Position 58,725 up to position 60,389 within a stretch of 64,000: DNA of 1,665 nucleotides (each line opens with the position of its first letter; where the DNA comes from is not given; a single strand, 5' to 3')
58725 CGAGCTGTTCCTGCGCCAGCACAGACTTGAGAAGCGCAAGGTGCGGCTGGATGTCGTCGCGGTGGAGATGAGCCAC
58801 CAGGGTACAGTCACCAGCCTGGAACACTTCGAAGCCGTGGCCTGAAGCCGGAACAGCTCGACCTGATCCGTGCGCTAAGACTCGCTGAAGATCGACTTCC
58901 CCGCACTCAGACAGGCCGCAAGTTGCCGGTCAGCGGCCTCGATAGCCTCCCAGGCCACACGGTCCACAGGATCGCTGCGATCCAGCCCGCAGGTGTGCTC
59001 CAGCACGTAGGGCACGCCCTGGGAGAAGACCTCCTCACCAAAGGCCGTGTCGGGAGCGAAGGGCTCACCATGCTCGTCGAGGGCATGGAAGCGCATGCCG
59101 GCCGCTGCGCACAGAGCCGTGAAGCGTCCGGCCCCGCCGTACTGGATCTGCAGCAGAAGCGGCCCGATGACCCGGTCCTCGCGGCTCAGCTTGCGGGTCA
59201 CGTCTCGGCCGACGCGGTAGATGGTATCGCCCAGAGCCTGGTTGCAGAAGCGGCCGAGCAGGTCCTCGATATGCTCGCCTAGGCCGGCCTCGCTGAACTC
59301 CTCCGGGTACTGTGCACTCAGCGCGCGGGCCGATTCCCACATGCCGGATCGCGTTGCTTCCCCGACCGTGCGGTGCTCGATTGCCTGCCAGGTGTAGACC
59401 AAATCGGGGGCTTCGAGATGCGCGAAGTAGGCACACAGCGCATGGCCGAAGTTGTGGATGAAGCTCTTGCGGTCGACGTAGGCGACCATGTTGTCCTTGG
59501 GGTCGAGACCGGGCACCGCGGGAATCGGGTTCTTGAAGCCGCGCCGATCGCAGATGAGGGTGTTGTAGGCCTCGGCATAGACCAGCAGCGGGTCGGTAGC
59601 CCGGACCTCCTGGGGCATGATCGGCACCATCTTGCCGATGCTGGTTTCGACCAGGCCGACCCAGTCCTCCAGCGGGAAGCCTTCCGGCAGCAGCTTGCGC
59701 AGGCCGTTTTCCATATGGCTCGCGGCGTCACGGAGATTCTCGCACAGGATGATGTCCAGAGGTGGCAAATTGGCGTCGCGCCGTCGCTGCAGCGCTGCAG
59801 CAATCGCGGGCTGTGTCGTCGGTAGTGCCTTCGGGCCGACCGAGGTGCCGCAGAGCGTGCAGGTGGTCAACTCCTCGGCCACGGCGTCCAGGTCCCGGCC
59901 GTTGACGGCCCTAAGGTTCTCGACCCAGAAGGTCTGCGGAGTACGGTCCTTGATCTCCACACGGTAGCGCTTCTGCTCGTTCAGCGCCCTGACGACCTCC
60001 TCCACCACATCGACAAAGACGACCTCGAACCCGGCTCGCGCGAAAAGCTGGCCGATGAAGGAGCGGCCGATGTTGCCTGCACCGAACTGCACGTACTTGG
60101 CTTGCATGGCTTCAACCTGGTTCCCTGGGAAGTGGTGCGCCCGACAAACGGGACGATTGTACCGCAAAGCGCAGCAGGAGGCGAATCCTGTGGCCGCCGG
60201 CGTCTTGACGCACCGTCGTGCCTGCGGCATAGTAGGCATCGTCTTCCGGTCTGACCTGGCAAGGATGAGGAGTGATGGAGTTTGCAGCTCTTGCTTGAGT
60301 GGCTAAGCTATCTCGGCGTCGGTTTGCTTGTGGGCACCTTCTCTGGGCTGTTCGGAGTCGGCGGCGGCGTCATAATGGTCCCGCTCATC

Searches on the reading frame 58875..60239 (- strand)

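Call 40: search_protein_families(library=ncbifam, max_evalue=1e-10, proteins=[window:58875-60239:-])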
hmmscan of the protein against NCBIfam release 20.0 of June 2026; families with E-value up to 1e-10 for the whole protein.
window:58875-60239:- (454 aa): 9 families
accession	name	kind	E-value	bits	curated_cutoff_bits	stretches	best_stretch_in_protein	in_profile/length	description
NF002646.0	PRK02318.1-2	equivalog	2.9e-66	224.1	368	1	48-421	2-366/382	mannitol-1-phosphate 5-dehydrogenase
NF002652.0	PRK02318.2-5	equivalog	6.2e-62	209.8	356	1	49-426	3-368/377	mannitol-1-phosphate 5-dehydrogenase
NF002648.0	PRK02318.1-4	equivalog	5.1e-57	193.9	719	1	48-389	2-339/382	mannitol-1-phosphate 5-dehydrogenase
NF002649.0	PRK02318.2-1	equivalog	9.7e-54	182.7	422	1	49-425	3-370/386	mannitol-1-phosphate 5-dehydrogenase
NF002647.0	PRK02318.1-3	equivalog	1.2e-52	179.5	357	1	48-428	3-375/384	mannitol-1-phosphate 5-dehydrogenase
NF002650.0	PRK02318.2-2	equivalog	3.5e-51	174.5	359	1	49-384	3-336/388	mannitol-1-phosphate 5-dehydrogenase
NF002653.0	PRK02318.2-6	equivalog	9.8e-47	159.8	404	1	48-386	3-336/387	mannitol-1-phosphate 5-dehydrogenase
NF002645.0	PRK02318.1-1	equivalog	1.4e-34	119.9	389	1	48-362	2-300/368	mannitol-1-phosphate 5-dehydrogenase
NF002651.0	PRK02318.2-4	equivalog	5.9e-30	104.6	269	1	46-357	3-290/368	mannitol-1-phosphate 5-dehydrogenase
